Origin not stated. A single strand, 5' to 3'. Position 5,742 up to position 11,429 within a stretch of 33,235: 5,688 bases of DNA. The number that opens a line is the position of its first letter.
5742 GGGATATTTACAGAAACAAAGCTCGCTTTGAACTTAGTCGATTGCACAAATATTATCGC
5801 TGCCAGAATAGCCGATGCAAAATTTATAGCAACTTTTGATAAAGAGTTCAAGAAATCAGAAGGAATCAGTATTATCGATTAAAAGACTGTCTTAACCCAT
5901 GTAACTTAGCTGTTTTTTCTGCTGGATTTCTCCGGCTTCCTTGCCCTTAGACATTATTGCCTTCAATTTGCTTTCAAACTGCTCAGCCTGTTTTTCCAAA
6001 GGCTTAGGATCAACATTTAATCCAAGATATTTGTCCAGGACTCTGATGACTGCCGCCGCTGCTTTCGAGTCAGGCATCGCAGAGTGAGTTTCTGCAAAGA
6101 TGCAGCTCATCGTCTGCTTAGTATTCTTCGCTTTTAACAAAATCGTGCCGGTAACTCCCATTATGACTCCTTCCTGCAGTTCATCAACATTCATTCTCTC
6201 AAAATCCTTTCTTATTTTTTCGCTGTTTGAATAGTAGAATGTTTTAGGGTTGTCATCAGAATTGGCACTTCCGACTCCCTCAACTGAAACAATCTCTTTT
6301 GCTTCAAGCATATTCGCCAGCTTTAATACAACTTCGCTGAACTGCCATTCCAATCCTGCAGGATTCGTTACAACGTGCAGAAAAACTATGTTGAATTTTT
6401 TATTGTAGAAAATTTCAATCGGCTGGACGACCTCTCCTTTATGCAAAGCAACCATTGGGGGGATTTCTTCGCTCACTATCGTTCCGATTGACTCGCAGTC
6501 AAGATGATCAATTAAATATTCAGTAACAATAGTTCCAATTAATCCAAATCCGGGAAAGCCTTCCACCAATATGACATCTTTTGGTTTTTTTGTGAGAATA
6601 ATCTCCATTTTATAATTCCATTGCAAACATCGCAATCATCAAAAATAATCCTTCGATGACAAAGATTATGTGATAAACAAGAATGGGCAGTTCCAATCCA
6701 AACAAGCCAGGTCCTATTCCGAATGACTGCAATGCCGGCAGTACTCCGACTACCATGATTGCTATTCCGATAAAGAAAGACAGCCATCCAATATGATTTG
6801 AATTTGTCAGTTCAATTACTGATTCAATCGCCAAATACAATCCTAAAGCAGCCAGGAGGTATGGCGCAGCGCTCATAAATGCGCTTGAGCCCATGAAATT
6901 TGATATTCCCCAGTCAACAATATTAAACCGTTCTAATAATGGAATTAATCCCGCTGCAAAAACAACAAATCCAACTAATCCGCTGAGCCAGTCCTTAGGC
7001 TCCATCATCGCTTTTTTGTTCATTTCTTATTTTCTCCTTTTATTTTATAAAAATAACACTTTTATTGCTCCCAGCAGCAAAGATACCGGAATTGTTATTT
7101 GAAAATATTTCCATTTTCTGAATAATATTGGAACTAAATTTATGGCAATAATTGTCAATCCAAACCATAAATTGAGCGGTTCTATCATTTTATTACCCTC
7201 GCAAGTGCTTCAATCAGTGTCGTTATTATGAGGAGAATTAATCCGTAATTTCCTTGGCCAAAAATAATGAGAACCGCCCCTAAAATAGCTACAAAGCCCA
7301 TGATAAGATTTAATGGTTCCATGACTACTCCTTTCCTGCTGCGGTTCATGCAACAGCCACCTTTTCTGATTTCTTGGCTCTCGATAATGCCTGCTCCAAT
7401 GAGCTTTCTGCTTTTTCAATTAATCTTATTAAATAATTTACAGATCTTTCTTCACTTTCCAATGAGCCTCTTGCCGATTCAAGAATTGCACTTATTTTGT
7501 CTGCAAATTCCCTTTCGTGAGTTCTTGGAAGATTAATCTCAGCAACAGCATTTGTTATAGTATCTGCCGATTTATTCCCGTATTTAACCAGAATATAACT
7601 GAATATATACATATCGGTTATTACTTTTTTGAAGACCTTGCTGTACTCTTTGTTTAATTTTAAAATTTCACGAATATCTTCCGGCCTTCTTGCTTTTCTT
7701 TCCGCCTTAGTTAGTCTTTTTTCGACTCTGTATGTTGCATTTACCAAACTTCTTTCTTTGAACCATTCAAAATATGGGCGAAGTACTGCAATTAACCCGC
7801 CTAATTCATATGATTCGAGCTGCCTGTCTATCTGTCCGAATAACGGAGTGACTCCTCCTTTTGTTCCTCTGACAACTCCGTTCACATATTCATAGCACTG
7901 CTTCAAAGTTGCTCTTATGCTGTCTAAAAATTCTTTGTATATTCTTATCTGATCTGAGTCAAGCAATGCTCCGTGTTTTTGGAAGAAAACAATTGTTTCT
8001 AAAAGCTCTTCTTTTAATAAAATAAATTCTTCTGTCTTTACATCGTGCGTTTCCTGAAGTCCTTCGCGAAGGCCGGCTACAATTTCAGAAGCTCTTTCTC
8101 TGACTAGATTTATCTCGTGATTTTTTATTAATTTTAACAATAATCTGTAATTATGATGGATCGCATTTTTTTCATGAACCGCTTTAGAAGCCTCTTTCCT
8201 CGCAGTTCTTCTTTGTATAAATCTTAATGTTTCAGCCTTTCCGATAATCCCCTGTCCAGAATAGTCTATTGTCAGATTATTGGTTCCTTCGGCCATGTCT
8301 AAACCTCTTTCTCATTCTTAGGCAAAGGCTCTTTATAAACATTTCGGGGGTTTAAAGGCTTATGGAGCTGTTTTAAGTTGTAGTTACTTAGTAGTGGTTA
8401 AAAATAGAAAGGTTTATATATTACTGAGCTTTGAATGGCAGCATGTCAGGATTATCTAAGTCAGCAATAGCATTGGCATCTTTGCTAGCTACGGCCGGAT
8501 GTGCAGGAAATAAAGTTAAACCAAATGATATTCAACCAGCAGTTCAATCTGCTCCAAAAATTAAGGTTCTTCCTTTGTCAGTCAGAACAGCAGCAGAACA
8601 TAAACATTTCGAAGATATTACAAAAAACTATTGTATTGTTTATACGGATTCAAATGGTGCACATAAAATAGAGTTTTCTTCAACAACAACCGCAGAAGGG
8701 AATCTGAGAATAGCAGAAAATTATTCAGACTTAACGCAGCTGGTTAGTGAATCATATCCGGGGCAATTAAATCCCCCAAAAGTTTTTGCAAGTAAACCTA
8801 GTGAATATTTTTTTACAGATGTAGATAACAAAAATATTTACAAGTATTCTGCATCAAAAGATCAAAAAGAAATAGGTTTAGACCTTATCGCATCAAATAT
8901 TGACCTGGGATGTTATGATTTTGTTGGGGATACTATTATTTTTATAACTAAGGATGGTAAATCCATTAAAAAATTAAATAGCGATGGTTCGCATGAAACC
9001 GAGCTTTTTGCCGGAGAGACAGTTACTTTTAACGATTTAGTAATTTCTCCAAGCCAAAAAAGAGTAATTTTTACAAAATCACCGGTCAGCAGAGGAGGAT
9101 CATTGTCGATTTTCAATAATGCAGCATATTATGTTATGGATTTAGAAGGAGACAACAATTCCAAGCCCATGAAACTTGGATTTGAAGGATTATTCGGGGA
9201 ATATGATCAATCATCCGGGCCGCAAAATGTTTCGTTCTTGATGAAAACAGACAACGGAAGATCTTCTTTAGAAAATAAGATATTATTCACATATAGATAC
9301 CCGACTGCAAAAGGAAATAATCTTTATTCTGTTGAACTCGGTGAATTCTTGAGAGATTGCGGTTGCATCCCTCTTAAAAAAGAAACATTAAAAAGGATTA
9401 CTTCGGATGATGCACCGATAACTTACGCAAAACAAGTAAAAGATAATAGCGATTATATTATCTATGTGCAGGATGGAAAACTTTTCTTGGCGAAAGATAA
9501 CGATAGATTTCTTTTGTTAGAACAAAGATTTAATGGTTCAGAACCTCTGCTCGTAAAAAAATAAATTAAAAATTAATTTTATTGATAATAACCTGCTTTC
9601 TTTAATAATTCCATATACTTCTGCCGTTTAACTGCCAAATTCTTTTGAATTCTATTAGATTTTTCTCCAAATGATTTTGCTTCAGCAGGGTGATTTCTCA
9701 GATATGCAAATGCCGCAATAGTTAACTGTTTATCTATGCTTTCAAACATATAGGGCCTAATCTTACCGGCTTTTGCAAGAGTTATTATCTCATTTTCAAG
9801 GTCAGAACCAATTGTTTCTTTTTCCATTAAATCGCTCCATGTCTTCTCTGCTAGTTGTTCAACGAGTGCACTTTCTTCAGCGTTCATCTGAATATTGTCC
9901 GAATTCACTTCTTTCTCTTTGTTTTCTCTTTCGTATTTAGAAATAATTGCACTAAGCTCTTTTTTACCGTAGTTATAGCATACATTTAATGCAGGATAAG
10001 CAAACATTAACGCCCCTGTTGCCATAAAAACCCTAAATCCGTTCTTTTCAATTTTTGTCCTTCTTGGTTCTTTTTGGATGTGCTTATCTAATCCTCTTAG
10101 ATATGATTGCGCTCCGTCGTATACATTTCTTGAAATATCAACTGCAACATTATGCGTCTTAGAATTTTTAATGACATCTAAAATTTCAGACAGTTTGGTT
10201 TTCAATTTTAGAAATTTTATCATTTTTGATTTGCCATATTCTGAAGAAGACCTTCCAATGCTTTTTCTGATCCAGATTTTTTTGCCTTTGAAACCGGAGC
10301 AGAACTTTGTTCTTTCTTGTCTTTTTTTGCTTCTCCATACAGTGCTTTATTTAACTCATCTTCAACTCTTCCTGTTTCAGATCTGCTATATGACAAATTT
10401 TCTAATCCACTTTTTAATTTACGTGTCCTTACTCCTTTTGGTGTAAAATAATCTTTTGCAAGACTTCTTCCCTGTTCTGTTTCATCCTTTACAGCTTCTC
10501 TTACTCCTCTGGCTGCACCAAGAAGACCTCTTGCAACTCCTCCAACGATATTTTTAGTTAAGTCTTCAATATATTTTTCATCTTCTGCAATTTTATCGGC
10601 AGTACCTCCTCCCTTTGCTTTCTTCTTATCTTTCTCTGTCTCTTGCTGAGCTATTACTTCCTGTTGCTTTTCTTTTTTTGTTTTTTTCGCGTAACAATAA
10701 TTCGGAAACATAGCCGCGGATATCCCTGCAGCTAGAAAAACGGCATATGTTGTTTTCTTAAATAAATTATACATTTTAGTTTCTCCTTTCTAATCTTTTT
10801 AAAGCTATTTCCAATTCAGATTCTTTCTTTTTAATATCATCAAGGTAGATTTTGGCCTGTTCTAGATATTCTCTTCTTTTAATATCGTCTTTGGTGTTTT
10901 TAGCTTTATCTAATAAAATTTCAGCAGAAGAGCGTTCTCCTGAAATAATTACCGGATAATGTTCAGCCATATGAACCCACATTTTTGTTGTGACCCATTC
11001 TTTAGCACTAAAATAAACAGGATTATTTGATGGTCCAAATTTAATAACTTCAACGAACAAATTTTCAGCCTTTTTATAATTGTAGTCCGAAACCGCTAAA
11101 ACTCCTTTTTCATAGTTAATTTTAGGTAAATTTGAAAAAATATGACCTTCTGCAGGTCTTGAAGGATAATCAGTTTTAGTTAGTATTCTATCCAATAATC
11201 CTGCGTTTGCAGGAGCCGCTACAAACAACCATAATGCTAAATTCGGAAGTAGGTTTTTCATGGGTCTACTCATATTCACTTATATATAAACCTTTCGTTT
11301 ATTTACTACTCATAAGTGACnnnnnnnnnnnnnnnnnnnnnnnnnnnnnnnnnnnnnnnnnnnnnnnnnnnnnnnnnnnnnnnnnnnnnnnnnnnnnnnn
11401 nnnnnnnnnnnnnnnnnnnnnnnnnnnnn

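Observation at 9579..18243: Ten-gene translationally coupled envelope / coiled-coil cluster headed by an RHH regulator, with no recognisable family domains (best candidate for an undescribed system)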

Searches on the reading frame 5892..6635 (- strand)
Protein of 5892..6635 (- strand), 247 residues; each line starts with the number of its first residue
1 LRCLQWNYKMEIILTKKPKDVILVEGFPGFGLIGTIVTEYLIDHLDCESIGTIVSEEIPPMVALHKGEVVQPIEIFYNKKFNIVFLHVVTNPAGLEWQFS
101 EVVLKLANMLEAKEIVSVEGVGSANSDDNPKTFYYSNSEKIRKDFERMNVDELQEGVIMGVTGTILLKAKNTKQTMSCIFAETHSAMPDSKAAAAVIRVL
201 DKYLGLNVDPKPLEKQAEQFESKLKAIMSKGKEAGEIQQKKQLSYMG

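Call 7: search_protein_families(library=pfam, proteins=[window:5892-6635:-], max_evalue=0.01)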
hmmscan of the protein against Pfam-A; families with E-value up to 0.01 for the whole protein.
window:5892-6635:- (247 aa): 1 family
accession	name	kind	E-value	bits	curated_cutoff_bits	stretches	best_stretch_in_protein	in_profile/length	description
PF09754.15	PAC2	-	2.2e-41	142.5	25.8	1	23-227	1-214/215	PAC2 family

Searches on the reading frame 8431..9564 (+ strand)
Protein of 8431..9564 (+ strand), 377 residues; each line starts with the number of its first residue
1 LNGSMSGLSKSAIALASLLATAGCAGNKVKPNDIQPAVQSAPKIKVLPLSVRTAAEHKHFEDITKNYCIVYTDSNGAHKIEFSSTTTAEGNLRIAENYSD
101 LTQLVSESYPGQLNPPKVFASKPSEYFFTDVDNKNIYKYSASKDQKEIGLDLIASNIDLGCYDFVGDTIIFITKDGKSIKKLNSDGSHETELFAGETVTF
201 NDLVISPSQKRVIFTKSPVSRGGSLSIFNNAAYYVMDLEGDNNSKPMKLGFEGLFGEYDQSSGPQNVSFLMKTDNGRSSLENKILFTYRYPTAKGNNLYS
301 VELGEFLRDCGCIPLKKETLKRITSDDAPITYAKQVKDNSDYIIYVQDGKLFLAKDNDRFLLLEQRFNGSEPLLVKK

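Call 7: search_protein_families(library=pfam, proteins=[window:8431-9564:+], max_evalue=0.01)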
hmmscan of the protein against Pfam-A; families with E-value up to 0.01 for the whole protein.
window:8431-9564:+ (377 aa): 0 families

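Call 109: search_solved_structures(query=window:8443-9564:+, max_evalue=1)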
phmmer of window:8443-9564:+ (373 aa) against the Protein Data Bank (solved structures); distinct sequences matched with E-value up to 1: 2.
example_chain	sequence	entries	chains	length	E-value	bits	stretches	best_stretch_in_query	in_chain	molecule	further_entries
4hqd_A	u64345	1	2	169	0.47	12.6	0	120-178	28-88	Engineered Protein OR265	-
5l1a_A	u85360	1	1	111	0.62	12.2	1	76-117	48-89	Uncharacterized protein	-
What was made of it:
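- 8443..9564 (+): d373: convergent downstream neighbour with a lipoprotein-like signal (…LLATAGC). A conserved, fast-evolving neighbour of uncertain membership. No Pfam or PDB hit (calls 7, 109).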

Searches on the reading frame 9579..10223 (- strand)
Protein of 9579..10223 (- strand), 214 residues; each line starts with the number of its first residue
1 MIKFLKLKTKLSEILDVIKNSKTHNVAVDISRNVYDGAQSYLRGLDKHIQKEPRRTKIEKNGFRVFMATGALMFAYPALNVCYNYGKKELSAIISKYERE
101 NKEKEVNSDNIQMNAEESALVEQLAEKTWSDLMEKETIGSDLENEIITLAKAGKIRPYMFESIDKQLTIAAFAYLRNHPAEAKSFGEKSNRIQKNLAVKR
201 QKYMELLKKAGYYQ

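Call 6: search_protein_families(library=pfam, proteins=[window:9579-10223:-], max_evalue=1)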
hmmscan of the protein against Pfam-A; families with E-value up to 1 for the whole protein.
window:9579-10223:- (214 aa): 1 family
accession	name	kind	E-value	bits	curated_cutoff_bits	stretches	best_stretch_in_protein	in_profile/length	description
PF01220.24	DHquinase_II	-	0.071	13.3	23.3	1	84-127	20-62/138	Dehydroquinase class II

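Call 8: search_protein_families(library=phrogs, proteins=[window:9579-10223:-], max_evalue=0.1)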
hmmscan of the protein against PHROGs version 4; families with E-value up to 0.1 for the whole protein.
window:9579-10223:- (214 aa): 2 families
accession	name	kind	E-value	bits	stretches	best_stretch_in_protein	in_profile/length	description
phrog_18012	-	unknown function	0.00043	21.6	1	75-145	22-92/104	-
phrog_33959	-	unknown function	0.0052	18.2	0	13-51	9-50/83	-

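Call 9: search_protein_families(library=ncbifam, proteins=[window:9579-10223:-], max_evalue=0.1)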
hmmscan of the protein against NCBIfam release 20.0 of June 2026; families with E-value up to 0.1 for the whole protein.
window:9579-10223:- (214 aa): 1 family
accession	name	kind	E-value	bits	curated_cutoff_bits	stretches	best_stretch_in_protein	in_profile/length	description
NF003804.0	PRK05395.1-1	subfamily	0.037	13.7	195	1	84-127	25-67/151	type II 3-dehydroquinate dehydratase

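Call 10: search_protein_families(library=padloc, proteins=[window:9579-10223:-], max_evalue=0.1)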
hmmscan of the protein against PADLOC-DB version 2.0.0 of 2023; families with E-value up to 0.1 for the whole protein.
window:9579-10223:- (214 aa): 0 families

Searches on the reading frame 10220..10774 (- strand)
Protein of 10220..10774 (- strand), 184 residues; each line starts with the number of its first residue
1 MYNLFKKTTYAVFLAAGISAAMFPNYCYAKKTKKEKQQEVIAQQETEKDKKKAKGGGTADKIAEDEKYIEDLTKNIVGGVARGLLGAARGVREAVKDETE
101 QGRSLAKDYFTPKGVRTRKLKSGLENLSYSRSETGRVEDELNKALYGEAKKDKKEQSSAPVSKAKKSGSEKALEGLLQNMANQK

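Call 6: search_protein_families(library=pfam, proteins=[window:10220-10774:-], max_evalue=1)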
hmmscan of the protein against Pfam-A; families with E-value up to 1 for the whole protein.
window:10220-10774:- (184 aa): 3 families
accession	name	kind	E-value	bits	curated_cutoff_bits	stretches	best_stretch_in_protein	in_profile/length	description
PF13206.11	VSG_B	-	0.0085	15.8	25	1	30-157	68-173/352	Trypanosomal VSG domain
PF05680.17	ATP-synt_E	-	0.014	15.9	22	1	13-74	17-81/83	ATP synthase E chain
PF13793.12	Pribosyltran_N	-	0.026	14.8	25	1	21-42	84-105/117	N-terminal domain of ribose phosphate pyrophosphokinase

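Call 8: search_protein_families(library=phrogs, proteins=[window:10220-10774:-], max_evalue=0.1)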
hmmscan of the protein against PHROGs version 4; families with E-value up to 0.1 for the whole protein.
window:10220-10774:- (184 aa): 2 families
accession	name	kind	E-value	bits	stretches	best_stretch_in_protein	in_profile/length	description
phrog_27853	-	unknown function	0.0017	19.1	1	10-72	11-72/184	-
phrog_301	-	other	0.062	14.4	0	7-67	15-75/130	secreted protein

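Call 9: search_protein_families(library=ncbifam, proteins=[window:10220-10774:-], max_evalue=0.1)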
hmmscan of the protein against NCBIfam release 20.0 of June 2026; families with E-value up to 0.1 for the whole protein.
window:10220-10774:- (184 aa): 1 family
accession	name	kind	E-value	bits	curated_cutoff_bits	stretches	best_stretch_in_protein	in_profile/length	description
NF008919.0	PRK12280.1-3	equivalog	0.032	14.5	150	1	4-69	74-137/157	50S ribosomal protein L23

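Call 10: search_protein_families(library=padloc, proteins=[window:10220-10774:-], max_evalue=0.1)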
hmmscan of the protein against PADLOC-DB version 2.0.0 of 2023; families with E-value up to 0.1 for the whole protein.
window:10220-10774:- (184 aa): 1 family
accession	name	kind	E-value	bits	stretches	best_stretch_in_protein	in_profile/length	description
PDLC00588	JetC3|JetC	-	0.0041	12.9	1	30-108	450-526/1484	DUF3584 domain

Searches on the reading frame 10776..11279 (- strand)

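Call 6: search_protein_families(library=pfam, proteins=[window:10776-11279:-], max_evalue=1)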
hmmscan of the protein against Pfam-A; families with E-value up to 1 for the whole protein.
window:10776-11279:- (167 aa): 0 families

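Call 8: search_protein_families(library=phrogs, proteins=[window:10776-11279:-], max_evalue=0.1)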
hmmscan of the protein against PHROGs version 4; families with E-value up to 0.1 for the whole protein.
window:10776-11279:- (167 aa): 2 families
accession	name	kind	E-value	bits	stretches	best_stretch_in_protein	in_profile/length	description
phrog_22810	-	unknown function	0.016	13.3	1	117-161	1269-1313/2342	-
phrog_13596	-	unknown function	0.021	15.8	1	64-151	37-123/131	-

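Call 9: search_protein_families(library=ncbifam, proteins=[window:10776-11279:-], max_evalue=0.1)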
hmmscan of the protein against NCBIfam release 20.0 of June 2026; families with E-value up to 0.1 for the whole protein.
window:10776-11279:- (167 aa): 1 family
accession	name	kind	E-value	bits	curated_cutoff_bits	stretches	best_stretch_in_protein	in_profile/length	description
NF050023.1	7alphHDSH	equivalog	0.054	12.9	450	1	53-105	25-77/259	7alpha-hydroxysteroid dehydrogenase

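Call 10: search_protein_families(library=padloc, proteins=[window:10776-11279:-], max_evalue=0.1)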
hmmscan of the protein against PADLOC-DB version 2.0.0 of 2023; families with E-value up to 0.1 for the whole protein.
window:10776-11279:- (167 aa): 0 families
